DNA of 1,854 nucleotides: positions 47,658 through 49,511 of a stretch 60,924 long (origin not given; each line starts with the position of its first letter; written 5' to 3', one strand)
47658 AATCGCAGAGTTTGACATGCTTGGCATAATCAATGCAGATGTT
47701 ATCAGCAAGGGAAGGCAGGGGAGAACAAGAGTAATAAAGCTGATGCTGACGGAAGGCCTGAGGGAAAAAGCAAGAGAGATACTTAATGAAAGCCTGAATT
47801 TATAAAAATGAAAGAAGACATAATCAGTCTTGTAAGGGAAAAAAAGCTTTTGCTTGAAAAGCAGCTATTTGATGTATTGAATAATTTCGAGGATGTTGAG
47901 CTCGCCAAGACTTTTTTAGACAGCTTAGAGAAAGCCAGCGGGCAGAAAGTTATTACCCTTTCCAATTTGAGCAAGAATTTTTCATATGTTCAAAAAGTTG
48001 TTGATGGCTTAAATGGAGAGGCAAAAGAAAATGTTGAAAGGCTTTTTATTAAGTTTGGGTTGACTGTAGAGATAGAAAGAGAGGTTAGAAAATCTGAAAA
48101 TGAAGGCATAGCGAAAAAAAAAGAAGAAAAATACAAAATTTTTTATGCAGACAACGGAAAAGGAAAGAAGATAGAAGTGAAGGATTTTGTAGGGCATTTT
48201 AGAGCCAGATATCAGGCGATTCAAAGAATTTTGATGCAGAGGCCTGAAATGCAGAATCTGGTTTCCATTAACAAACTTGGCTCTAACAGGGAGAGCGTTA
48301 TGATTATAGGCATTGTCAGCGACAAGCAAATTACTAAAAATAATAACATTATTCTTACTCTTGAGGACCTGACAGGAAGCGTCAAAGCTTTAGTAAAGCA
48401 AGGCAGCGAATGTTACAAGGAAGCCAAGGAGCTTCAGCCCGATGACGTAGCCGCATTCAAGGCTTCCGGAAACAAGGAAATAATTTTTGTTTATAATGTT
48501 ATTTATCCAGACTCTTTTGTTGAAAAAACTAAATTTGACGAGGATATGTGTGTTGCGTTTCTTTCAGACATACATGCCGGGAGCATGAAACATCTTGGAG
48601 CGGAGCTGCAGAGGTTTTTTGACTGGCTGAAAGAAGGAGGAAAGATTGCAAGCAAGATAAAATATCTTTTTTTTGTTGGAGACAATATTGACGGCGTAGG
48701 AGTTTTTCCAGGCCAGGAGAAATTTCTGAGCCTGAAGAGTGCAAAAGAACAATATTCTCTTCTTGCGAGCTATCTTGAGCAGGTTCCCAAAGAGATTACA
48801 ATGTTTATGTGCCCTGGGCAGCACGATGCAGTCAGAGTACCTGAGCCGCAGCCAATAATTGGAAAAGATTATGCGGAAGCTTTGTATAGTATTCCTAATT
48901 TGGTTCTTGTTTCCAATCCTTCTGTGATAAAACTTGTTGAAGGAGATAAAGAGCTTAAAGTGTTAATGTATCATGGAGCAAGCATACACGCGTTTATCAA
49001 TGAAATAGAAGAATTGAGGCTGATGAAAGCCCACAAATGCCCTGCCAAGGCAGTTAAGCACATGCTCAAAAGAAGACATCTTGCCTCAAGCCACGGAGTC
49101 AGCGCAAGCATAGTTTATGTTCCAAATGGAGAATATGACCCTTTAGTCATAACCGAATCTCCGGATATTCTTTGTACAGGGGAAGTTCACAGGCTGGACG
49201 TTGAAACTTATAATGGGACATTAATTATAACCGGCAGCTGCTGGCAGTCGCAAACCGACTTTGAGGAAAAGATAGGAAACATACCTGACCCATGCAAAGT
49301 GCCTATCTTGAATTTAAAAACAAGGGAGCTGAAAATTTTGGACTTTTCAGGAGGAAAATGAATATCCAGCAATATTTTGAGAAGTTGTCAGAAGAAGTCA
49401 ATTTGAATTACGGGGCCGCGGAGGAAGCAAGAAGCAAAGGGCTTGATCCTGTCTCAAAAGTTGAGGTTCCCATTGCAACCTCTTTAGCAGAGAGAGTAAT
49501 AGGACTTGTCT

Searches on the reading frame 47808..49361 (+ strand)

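Call 92: search_protein_families(library=pfam, proteins=[window:47808-49361:+])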
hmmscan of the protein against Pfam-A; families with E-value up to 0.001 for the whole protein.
window:47808-49361:+ (517 aa): 3 families
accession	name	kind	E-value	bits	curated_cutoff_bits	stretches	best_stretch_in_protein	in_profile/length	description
PF04042.21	DNA_pol_E_B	-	1.5e-09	38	29.1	1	249-459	1-203/210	DNA polymerase alpha/epsilon subunit B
PF00149.33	Metallophos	-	4.5e-07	30.9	21.5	1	249-407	3-127/191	Calcineurin-like phosphoesterase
PF01336.31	tRNA_anti-codon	-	0.0002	21.7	27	1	164-216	1-52/75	OB-fold nucleic acid binding domain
